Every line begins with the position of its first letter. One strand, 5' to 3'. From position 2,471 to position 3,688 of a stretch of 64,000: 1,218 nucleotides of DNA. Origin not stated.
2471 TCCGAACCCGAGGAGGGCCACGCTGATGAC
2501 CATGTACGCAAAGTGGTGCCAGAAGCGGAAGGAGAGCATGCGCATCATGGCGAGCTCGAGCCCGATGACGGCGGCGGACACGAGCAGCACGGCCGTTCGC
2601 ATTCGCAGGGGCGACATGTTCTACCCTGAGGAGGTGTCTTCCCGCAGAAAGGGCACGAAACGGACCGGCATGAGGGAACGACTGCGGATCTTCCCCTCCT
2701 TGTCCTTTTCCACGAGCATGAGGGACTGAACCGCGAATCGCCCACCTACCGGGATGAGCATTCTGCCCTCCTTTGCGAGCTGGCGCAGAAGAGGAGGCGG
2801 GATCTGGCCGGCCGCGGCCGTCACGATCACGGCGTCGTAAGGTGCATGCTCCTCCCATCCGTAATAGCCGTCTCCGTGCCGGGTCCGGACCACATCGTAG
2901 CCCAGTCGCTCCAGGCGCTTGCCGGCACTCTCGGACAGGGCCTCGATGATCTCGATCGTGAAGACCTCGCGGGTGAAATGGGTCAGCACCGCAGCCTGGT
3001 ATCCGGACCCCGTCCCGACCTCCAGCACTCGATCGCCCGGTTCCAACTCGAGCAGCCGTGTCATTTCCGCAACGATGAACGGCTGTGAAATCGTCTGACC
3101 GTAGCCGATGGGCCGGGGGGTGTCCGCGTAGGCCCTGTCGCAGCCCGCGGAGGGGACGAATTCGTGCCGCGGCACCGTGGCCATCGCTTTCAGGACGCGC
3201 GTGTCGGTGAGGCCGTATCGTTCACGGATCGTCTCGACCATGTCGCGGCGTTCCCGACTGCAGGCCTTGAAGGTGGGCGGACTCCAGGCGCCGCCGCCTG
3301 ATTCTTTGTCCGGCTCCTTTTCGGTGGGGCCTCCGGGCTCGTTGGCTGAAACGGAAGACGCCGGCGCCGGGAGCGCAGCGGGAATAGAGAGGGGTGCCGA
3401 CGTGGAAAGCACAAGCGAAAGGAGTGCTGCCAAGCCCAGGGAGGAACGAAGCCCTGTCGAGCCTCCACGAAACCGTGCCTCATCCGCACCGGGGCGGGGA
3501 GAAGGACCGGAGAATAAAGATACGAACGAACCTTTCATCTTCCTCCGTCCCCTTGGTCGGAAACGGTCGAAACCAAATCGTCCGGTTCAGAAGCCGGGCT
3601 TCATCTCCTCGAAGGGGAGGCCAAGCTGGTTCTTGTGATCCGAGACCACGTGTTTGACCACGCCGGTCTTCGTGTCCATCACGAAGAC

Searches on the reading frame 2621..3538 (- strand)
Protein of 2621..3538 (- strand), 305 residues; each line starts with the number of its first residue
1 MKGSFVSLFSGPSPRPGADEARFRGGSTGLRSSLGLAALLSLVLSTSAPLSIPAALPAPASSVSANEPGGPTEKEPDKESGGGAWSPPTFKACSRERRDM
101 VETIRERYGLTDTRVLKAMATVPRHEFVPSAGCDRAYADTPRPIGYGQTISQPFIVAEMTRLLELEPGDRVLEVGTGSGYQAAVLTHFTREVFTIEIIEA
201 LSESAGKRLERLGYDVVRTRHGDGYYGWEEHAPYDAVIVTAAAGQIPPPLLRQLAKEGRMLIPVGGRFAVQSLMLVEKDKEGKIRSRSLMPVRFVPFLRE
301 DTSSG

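Call 78: search_protein_families(library=pfam, proteins=[window:2621-3538:-], max_evalue=0.001)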
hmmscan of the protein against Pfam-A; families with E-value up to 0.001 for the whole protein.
window:2621-3538:- (305 aa): 6 families
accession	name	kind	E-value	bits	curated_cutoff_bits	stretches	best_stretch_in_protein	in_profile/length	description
PF01135.25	PCMT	-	8.6e-63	212.3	20.3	1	97-298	3-206/210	Protein-L-isoaspartate(D-aspartate) O-methyltransferase (PCMT)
PF13649.12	Methyltransf_25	-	1.7e-05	25.9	27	1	171-259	1-90/97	Methyltransferase domain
PF13489.12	Methyltransf_23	-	2e-05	24.8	27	1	157-250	11-98/164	Methyltransferase domain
PF00398.26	RrnaAD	-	5e-05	23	24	1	151-225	14-86/263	Ribosomal RNA adenine dimethylase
PF02353.26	CMAS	-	6.3e-05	22.9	27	1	160-282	55-176/273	Mycolic acid cyclopropane synthetase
PF08241.18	Methyltransf_11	-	0.00056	20.9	21.2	1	172-259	1-84/95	Methyltransferase domain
